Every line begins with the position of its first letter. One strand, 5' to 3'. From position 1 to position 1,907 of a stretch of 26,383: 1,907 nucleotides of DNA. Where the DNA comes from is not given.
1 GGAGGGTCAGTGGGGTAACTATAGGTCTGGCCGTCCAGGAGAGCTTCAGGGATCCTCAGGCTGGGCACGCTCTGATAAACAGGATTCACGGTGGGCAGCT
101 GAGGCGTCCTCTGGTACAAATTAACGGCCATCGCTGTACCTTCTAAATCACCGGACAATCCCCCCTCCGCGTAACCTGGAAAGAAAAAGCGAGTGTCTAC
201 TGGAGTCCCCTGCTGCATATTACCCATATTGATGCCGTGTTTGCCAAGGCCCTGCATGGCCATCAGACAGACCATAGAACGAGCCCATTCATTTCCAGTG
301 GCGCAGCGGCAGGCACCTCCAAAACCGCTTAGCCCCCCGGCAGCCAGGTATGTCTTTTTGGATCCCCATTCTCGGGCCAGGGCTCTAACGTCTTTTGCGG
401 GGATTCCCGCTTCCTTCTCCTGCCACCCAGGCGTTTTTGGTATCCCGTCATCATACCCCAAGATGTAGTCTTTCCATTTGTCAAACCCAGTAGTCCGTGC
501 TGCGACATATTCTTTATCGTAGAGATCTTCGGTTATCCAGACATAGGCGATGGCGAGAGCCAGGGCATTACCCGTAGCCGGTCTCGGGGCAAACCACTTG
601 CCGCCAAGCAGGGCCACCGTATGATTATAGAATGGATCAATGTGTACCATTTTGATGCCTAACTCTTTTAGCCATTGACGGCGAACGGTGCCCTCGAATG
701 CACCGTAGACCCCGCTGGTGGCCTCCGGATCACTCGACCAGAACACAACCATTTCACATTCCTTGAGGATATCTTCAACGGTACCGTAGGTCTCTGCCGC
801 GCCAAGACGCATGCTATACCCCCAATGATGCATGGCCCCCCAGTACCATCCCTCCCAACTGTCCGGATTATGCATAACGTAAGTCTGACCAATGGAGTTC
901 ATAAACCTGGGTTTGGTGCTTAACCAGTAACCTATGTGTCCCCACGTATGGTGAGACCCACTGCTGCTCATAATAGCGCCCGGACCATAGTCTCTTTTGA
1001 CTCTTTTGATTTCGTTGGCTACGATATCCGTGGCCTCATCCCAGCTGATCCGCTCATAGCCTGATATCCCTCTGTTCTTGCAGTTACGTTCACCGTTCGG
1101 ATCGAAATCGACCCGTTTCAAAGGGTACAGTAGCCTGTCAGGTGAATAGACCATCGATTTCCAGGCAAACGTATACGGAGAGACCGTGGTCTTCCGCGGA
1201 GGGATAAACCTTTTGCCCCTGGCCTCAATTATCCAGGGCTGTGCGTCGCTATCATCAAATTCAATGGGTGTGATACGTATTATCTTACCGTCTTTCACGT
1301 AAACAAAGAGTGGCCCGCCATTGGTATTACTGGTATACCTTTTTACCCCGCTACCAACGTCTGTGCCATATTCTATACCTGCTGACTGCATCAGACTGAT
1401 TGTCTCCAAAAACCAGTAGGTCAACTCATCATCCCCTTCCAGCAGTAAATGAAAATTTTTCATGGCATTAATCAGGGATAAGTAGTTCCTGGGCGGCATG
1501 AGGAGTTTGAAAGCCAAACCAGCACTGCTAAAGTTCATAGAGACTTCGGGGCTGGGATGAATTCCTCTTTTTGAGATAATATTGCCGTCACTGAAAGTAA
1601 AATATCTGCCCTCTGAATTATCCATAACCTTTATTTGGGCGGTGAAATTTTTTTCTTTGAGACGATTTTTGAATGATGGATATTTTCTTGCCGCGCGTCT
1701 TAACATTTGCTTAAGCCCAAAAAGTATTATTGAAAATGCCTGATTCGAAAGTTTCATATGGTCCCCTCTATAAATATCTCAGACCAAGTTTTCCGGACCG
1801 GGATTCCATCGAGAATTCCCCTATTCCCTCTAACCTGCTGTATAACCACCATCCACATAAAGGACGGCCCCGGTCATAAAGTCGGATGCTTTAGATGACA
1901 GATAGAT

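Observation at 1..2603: Probable anaerobic polyphenol (pyrogallol/phloroglucinol) operon in a deltaproteobacterial accessory region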

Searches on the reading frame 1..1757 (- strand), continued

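Call 32: find_encoding_contigs(protein=P0037, flank=10000, max_places=2)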
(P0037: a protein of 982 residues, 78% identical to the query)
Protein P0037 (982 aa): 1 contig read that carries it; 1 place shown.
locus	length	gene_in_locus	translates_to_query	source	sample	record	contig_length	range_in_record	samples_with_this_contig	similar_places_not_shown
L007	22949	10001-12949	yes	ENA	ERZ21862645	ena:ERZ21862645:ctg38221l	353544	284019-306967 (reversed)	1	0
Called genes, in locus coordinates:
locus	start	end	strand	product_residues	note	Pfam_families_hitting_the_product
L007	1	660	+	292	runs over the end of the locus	PF02653:BPD_transp_2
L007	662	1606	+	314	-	PF02653:BPD_transp_2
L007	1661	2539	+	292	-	PF01488:Shikimate_DH (weak), PF02826:2-Hacid_dh_C (weak), PF03446:NAD_binding_2, PF03807:F420_oxidored (weak), PF14833:NAD_binding_11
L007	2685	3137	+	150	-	PF00903:Glyoxalase, PF13468:Glyoxalase_3 (weak), PF13669:Glyoxalase_4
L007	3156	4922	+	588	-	PF02730:AFOR_N, PF01314:AFOR_C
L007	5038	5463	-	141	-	PF01042:Ribonuc_L-PSP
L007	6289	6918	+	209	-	PF02607:B12-binding_2, PF02310:B12-binding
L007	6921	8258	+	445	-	PF01208:URO-D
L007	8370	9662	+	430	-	PF13433:Peripla_BP_5 (weak), PF13458:Peripla_BP_6, PF13433:Peripla_BP_5 (weak)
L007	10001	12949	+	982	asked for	PF21423:AhtL-like_1st, PF00384:Molybdopterin, PF01568:Molydop_binding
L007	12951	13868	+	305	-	PF12838:Fer4_7 (faint), PF13247:Fer4_11, PF13620:CarboxypepD_reg (weak)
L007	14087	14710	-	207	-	PF12837:Fer4_6 (faint), PF12800:Fer4_4 (faint), PF13237:Fer4_10 (weak), PF13247:Fer4_11, PF13187:Fer4_9 (weak), PF00037:Fer4 (weak), PF12797:Fer4_2 (weak), PF13247:Fer4_11, +1 more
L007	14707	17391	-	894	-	PF04879:Molybdop_Fe4S4 (faint), PF00384:Molybdopterin, PF01568:Molydop_binding (weak)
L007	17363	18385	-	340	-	PF13237:Fer4_10 (faint), PF12838:Fer4_7, PF13187:Fer4_9 (weak), PF14697:Fer4_21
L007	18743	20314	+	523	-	PF00158:Sigma54_activat, PF14532:Sigma54_activ_2, PF07728:AAA_5 (weak), PF25601:AAA_lid_14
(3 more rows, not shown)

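Call 33: find_encoding_contigs(protein=P0044, flank=10000, max_places=2)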
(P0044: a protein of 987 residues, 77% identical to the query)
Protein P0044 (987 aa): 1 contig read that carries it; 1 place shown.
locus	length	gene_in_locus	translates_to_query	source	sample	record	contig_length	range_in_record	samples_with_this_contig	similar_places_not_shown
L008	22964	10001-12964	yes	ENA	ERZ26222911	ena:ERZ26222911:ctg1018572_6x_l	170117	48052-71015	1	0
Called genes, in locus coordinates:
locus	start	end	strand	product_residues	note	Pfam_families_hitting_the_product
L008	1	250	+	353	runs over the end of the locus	PF08240:ADH_N, PF16912:Glu_dehyd_C, PF00107:ADH_zinc_N, PF13602:ADH_zinc_N_2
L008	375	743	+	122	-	PF07883:Cupin_2, PF02311:AraC_binding (weak)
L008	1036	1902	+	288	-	PF09339:HTH_IclR, PF01614:IclR_C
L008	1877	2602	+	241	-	PF00005:ABC_tran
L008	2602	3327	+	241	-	PF02463:SMC_N (faint), PF13476:AAA_23 (faint), PF13555:AAA_29, PF00005:ABC_tran, PF13304:AAA_21 (weak)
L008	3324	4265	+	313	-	PF02653:BPD_transp_2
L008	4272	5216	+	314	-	PF02653:BPD_transp_2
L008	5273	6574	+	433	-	PF13458:Peripla_BP_6, PF13433:Peripla_BP_5 (faint)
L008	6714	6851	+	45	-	-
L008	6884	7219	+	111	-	PF07883:Cupin_2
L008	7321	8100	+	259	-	PF00106:adh_short, PF08659:KR, PF13561:adh_short_C2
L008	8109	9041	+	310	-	PF01210:NAD_Gly3P_dh_N (weak), PF02737:3HCDH_N, PF03446:NAD_binding_2 (weak), PF00725:3HCDH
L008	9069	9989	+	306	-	PF05853:BKACE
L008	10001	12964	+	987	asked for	PF21423:AhtL-like_1st, PF00384:Molybdopterin, PF01568:Molydop_binding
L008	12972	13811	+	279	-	PF12838:Fer4_7 (faint), PF13187:Fer4_9 (faint), PF13247:Fer4_11, PF13620:CarboxypepD_reg (weak)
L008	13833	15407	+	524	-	PF14269:Arylsulfotran_2, PF05935:Arylsulfotrans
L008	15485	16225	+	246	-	PF03480:DctP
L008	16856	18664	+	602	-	PF04290:DctQ, PF06808:DctM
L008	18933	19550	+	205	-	-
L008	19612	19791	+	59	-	PF04972:BON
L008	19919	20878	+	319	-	PF04199:Cyclase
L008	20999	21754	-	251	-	PF02633:Creatininase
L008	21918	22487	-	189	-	PF07687:M20_dimer, PF01546:Peptidase_M20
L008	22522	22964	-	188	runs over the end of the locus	PF01546:Peptidase_M20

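Call 34: find_related_loci(query=window:1-1757:-, collection=genome_contigs, flank=10000)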
Query window:1-1757:- (585 aa) in genome_contigs; peptide patterns used: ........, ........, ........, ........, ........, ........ (x = any residue, [..] = any of these).
582 stretches matched a pattern; 546 encode a relative of the query (tblastn E <= 1e-3); the best 80 are kept; 80 distinct loci.
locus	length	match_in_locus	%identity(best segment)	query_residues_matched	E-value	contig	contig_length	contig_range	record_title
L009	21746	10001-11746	82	3-584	0e+0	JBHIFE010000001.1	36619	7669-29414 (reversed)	MAG: Dehalococcoidales bacterium isolate b1.sp3_bin.55 NODE_181_length_36619_cov_5.901433, whole genome shotgun sequence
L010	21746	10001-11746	79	3-584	0e+0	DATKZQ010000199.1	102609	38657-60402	MAG TPA_asm: Desulfatiglandales bacterium isolate SMAG_U14249 k141_4266808, whole genome shotgun sequence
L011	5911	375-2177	76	1-584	0e+0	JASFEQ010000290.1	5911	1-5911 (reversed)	MAG: Desulfobacteraceae bacterium isolate D0606M12metaG_Bin_56 D0606M12metaG_FD_scaffold_4500_c1, whole genome shotgun s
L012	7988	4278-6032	77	1-585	0e+0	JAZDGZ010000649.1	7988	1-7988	MAG: Pseudomonadota bacterium isolate MEGAHIT-group-0.292 k141_8085700, whole genome shotgun sequence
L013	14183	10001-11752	77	1-584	0e+0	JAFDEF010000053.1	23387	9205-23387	MAG: Deltaproteobacteria bacterium isolate Meg19_1012_Bin_503 Meg19_1012_Bin_503_scaffold_7149, whole genome shotgun seq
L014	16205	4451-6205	76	1-585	0e+0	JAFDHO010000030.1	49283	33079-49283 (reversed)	MAG: Deltaproteobacteria bacterium isolate Meg22_1214_Bin_272 Meg22_1214_Bin_272_scaffold_3991, whole genome shotgun seq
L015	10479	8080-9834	76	1-585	0e+0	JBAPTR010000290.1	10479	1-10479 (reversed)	MAG: Desulfatiglandaceae bacterium isolate MFD01219_ilm_asm_bin15 k127_349114, whole genome shotgun sequence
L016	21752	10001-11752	75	1-584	0e+0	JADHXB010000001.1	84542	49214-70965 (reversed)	MAG: Dehalococcoidia bacterium isolate BS750m-G42 BS-750m-C113, whole genome shotgun sequence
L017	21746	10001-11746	77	3-584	0e+0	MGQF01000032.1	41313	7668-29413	MAG: Deltaproteobacteria bacterium RBG_13_52_11 RBG_13_scaffold_1862, whole genome shotgun sequence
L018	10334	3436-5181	76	3-584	0e+0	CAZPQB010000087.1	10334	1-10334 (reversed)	MAG TPA_asm: uncultured Dehalococcoidaceae bacterium isolate SRP214966_co4_72 genome assembly, contig: NODE_7095_length_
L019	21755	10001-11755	73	1-585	0e+0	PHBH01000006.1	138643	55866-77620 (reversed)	MAG: Deltaproteobacteria bacterium HGW-Deltaproteobacteria-15 Ig3397_v2_scaffold_92, whole genome shotgun sequence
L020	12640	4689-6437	74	3-585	0e+0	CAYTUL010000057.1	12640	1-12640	MAG TPA_asm: uncultured Desulfobacteraceae bacterium isolate SRP323688_co1_193 genome assembly, contig: NODE_7680_length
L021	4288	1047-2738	78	23-585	0e+0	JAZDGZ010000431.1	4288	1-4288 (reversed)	MAG: Pseudomonadota bacterium isolate MEGAHIT-group-0.292 k141_15190416, whole genome shotgun sequence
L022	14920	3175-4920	73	3-584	0e+0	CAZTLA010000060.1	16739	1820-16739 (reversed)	MAG TPA_asm: uncultured Syntrophales bacterium isolate binchicken_co232_232 genome assembly, contig: NODE_6750_length_16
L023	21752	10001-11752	72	1-584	0e+0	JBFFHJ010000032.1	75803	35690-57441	MAG: bacterium isolate Mix_mud16.2022.02.20 k141_1666902_length_75803_cov_12.0000, whole genome shotgun sequence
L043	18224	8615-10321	78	16-584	0e+0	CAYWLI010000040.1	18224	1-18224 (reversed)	MAG TPA_asm: uncultured Thermodesulfobacteriota bacterium isolate binchicken_co163_443 genome assembly, contig: NODE_456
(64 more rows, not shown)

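Call 56: predict_structure(alignment_id=A2)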
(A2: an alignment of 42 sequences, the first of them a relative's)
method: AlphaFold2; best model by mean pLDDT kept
length: 988 residues; sequences in the alignment: 42
mean_pLDDT: 42.2   pTM: 0.33
mean pLDDT of the five models: 42.2, 41.6, 40.9, 37.3, 37.3
residues with pLDDT >= 90: 17; 70-90: 124; 50-70: 162; < 50: 685
segments of 3 or more residues with pLDDT < 50: 100-102, 125-178, 186-213, 215-235, 258-284, 290-330, 341-360, 375-395, 471-478, 503-704, 722-740, 748-899, 907-980, 984-988
pLDDT, mean of each block of 10 residues (from residue 1): 78 86 76 84 89 89 90 85 70 48 63 66 43 30 25 31 30 46 46 25 30 44 34 51 65 57 34 37 48 31 25 22 33 60 30 32 63 43 23 51 83 70 58 62 72 76 72 42 53 60 36 25 24 24 24 21 28 40 34 39 36 24 27 31 29 26 22 23 22 28 54 66 39 42 48 27 27 28 28 27 22 29 24 24 26 21 25 30 36 46 48 38 30 23 26 23 21 29 43
secondary structure, 60 per line:
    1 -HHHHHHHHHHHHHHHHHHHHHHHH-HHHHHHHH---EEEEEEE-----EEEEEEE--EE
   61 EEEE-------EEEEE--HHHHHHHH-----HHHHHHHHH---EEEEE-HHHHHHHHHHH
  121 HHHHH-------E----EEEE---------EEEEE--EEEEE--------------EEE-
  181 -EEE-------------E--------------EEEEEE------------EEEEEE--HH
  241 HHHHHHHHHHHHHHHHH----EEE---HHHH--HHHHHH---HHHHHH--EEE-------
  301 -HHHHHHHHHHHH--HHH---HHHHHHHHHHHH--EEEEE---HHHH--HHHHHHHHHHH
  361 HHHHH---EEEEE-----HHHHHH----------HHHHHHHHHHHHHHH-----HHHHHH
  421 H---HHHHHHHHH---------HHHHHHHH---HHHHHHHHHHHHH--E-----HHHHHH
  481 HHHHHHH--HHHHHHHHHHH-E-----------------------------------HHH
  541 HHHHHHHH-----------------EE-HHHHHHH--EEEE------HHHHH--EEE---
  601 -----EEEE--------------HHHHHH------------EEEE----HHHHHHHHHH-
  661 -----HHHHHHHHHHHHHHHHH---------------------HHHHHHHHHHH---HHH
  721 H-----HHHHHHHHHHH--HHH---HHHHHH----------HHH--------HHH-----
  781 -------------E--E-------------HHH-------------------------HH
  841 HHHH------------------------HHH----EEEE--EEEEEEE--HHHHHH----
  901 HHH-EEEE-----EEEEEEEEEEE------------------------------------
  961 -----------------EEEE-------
elements in order (helices of 4 or more, strands of 3 or more residues): H2-25 H27-34 E38-44 E50-56 E59-64 E72-76 H79-86 H92-100 E104-108 H110-125 E138-141 E151-155 E158-162 E177-179 E182-184 E213-218 E231-236 H239-257 E262-264 H268-271 H274-279 H283-288 E291-293 H302-313 H322-333 E336-340 H344-347 H350-365 E369-373 H379-384 H395-409 H415-421 H425-433 H443-450 H454-466 H475-487 H490-500 H538-548 H569-575 E578-581 H588-592 E595-597 E606-609 H624-629 E642-645 H650-659 H666-682 H704-714 H718-721 H727-737 H746-751 H839-844 E876-879 E882-888 H891-896 E905-908 E914-924 E978-981

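Call 68: search_solved_structures(query=P0001, max_evalue=1e-60, show_alignments=1)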
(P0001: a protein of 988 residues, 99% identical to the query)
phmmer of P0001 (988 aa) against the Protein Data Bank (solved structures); distinct sequences matched with E-value up to 1e-60: 8.
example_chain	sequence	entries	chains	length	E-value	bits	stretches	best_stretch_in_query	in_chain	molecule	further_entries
4v4c_A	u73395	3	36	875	0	1111.1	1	138-986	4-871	Pyrogallol hydroxytransferase large subunit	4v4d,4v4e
4dmr_A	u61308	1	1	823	2.2e-73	250.4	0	180-533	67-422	DMSO REDUCTASE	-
1dmr_A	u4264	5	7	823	4e-73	249.6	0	180-533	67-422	DMSO REDUCTASE | Dimethyl sulfoxide/trimethylamine N-oxide reductase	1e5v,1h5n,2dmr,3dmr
1e60_A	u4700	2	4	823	4.3e-73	249.5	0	180-533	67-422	Dimethyl sulfoxide/trimethylamine N-oxide reductase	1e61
1e18_A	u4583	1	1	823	2.2e-72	247.1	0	180-533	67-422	DMSO REDUCTASE.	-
1eu1_A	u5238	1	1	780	1.2e-71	244.7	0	202-533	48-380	DIMETHYL SULFOXIDE REDUCTASE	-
1dms_A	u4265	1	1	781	2.1e-71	243.9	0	193-533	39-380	DMSO REDUCTASE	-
7l5i_A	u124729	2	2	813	5.5e-71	242.5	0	593-984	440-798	Trimethylamine-N-oxide reductase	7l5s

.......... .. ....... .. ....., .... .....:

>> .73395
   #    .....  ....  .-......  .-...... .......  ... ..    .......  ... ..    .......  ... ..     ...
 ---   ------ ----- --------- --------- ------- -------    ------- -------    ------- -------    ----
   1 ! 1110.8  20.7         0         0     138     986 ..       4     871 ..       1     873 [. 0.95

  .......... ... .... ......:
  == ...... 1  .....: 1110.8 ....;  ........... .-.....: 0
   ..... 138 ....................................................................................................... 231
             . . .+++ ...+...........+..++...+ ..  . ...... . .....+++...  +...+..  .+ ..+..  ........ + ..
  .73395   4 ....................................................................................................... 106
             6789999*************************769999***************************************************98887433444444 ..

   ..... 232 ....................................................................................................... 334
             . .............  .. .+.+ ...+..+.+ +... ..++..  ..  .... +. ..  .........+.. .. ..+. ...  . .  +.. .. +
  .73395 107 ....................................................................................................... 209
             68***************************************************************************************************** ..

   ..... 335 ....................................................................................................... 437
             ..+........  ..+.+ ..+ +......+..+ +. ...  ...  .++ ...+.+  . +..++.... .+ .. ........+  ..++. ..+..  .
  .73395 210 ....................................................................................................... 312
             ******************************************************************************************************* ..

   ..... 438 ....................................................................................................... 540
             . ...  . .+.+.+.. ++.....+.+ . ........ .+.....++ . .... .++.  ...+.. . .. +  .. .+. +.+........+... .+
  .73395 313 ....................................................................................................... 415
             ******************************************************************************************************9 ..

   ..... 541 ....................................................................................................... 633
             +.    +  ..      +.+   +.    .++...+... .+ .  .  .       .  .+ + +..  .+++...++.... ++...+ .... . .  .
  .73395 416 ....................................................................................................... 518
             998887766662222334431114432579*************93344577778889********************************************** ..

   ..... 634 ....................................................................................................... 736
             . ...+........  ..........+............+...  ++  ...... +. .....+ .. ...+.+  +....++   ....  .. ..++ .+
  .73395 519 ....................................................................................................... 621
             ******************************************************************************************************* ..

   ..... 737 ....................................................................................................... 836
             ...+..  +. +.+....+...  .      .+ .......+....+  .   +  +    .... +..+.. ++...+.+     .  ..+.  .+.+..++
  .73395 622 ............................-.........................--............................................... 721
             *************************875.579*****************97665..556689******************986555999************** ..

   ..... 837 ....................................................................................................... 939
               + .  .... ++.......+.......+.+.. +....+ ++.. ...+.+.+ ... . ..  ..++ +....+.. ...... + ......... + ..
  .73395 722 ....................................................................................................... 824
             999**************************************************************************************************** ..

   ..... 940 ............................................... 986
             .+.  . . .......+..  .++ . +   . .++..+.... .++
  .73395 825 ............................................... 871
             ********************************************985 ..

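Call 74: find_encoding_contigs(protein=P0012, flank=10000, max_places=3)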
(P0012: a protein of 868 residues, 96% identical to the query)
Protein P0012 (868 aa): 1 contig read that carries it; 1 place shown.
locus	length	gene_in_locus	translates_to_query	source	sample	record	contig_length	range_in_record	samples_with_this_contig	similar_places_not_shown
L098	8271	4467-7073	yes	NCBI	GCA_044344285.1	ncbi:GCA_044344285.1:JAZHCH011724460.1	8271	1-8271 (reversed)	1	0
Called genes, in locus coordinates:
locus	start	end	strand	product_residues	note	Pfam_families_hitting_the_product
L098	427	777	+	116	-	-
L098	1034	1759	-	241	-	PF04016:DUF364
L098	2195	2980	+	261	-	PF04199:Cyclase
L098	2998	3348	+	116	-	PF07883:Cupin_2 (weak)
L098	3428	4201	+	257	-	PF00106:adh_short, PF08659:KR, PF13561:adh_short_C2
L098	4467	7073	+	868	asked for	PF21423:AhtL-like_1st, PF00384:Molybdopterin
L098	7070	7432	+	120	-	PF01568:Molydop_binding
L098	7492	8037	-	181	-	PF03748:FliL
